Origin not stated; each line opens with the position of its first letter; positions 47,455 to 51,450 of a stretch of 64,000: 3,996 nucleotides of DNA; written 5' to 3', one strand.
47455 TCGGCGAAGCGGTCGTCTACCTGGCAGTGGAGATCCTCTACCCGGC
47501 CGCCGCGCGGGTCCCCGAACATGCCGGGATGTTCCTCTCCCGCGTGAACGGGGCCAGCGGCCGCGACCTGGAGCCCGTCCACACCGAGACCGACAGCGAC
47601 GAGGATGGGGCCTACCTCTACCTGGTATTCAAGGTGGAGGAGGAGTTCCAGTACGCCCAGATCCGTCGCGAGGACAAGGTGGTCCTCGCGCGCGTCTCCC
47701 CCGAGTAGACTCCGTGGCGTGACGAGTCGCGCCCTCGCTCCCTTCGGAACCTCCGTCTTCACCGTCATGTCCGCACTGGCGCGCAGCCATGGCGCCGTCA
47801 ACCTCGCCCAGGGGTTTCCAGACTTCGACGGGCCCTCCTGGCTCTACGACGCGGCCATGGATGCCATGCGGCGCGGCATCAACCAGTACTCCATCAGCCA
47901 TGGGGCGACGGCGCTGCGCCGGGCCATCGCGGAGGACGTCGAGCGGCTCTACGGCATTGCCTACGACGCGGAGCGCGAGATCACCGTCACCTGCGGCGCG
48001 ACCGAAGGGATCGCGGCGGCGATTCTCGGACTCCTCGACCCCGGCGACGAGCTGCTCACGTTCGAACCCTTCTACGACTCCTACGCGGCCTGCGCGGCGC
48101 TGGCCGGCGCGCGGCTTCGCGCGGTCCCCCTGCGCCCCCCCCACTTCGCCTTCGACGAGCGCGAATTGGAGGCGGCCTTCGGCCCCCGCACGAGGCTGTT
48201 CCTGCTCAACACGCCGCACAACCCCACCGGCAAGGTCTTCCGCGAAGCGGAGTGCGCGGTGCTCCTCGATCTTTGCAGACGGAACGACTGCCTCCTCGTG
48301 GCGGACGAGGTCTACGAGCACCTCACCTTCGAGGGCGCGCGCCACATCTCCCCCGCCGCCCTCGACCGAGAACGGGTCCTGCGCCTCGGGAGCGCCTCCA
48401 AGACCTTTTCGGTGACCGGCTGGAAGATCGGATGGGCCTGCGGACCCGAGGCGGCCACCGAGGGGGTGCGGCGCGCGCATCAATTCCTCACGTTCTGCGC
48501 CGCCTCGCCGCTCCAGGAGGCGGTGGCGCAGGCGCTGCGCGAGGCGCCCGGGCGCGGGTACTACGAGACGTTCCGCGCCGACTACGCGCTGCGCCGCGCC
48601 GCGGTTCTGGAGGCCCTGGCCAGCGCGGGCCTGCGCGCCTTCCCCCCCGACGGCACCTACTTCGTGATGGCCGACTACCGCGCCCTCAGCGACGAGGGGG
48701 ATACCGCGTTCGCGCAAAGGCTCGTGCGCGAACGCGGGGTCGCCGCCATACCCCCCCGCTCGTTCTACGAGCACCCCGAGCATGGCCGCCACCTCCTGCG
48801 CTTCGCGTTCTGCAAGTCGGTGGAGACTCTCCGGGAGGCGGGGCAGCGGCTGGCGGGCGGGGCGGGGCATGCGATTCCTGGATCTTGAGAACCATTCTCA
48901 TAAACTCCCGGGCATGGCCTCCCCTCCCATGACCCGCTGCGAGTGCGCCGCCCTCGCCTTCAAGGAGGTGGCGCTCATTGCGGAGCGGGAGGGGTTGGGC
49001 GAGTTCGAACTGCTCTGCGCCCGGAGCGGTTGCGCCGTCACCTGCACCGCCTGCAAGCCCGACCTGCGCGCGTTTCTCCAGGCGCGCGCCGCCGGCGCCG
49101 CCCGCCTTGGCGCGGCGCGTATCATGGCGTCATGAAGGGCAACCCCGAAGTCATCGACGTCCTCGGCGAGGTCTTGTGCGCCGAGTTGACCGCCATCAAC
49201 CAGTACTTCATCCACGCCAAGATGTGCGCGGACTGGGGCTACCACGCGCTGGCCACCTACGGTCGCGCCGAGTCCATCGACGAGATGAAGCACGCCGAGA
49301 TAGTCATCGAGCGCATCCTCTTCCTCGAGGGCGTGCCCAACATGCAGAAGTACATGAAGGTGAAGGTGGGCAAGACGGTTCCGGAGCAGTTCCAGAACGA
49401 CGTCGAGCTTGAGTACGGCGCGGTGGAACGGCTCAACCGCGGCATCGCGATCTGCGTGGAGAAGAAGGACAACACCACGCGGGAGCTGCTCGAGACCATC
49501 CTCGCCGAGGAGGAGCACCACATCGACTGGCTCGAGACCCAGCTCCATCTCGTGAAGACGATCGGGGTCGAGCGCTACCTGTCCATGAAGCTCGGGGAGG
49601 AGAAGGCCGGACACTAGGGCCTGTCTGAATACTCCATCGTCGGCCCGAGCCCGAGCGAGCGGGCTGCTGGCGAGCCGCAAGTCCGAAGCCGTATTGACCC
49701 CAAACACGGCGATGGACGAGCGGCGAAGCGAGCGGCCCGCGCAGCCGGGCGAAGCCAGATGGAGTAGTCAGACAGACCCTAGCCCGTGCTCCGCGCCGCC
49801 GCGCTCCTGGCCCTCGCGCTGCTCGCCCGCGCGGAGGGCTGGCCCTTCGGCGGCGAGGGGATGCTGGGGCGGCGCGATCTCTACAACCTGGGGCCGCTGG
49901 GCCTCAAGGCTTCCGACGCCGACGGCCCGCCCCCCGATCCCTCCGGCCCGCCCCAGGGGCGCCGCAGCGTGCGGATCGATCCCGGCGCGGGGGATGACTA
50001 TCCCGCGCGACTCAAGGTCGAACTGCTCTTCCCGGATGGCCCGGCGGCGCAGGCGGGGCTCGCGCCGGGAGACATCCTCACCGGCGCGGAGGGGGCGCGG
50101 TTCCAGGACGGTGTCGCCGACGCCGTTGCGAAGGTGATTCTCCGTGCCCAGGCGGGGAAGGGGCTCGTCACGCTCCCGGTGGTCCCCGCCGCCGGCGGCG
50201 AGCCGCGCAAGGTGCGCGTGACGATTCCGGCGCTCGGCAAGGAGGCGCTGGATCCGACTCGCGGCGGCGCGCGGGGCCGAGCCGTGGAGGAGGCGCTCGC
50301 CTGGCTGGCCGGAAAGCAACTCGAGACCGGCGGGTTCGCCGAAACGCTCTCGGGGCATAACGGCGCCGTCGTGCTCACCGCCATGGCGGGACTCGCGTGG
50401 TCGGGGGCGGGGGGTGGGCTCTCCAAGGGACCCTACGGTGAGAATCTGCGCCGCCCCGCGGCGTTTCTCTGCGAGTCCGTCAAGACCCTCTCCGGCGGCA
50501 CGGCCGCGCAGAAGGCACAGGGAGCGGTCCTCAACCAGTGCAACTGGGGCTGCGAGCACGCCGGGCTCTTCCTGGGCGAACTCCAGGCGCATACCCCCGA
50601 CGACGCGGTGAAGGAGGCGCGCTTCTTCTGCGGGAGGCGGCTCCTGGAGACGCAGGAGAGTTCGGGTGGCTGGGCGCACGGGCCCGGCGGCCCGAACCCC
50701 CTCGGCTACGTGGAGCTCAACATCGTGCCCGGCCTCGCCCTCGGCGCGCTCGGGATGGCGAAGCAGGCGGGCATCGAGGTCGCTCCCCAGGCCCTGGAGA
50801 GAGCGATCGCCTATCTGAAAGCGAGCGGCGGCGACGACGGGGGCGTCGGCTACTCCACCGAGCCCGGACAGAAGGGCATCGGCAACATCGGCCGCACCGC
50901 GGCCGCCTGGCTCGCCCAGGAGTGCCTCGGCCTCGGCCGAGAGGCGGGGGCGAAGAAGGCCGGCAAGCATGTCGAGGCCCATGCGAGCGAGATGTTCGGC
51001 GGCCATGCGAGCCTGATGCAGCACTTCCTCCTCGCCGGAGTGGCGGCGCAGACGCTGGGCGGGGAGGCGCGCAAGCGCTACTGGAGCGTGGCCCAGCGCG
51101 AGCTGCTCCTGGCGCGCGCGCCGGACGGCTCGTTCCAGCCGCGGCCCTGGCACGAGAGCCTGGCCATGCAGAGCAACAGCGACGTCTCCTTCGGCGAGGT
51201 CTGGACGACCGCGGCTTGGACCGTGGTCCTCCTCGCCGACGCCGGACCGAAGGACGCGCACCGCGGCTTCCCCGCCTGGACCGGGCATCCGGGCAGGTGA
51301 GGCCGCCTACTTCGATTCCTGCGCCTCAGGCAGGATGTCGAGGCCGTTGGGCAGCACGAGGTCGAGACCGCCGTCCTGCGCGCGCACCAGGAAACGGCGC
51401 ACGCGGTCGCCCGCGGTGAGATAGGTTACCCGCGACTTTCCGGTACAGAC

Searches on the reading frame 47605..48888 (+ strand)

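Call 66: search_protein_families(library=pfam, proteins=[window:47605-48888:+], max_evalue=0.001)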
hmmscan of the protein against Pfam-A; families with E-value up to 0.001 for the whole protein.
window:47605-48888:+ (427 aa): 3 families
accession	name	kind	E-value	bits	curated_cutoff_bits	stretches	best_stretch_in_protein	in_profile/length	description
PF00155.27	Aminotran_1_2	-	6.5e-59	200.4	19.7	1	65-415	4-360/361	Aminotransferase class I and II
PF00266.25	Aminotran_5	-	4.4e-08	32.9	21.5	1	93-236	33-177/371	Aminotransferase class-V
PF01053.26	Cys_Met_Meta_PP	-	1.8e-05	23.9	27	1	120-236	65-175/381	Cys/Met metabolism PLP-dependent enzyme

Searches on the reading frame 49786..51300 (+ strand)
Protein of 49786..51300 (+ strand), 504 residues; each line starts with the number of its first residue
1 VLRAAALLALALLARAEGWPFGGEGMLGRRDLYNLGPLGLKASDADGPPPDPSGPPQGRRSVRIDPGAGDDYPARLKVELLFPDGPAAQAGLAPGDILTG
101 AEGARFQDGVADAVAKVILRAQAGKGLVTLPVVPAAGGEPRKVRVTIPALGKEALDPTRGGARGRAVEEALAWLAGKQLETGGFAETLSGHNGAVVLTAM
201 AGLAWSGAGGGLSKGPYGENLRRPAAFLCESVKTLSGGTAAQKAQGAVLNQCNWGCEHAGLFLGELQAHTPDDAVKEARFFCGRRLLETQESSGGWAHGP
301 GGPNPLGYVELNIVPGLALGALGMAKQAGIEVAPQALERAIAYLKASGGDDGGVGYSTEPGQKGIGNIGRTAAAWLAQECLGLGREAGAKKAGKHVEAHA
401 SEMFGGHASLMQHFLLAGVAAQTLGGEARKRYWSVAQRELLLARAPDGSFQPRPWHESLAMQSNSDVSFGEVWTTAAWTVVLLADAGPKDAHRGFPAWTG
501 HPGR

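Call 59: search_protein_families(library=pfam, proteins=[window:49786-51300:+], max_evalue=0.001)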
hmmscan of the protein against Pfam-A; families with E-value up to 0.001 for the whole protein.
window:49786-51300:+ (504 aa): 2 families
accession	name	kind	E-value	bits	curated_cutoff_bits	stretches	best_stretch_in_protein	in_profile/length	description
PF19805.5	DUF6288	-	1.6e-17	64.3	26.3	2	247-456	154-370/402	Family of unknown function (DUF6288)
PF17820.7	PDZ_6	-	0.00017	21.7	27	1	83-114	7-37/54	PDZ domain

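Call 64: find_encoding_contigs(protein=window:49786-51300:+, flank=10000, max_places=1)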
Protein window:49786-51300:+ (504 aa): no gene with exactly this product is on record in the collection.
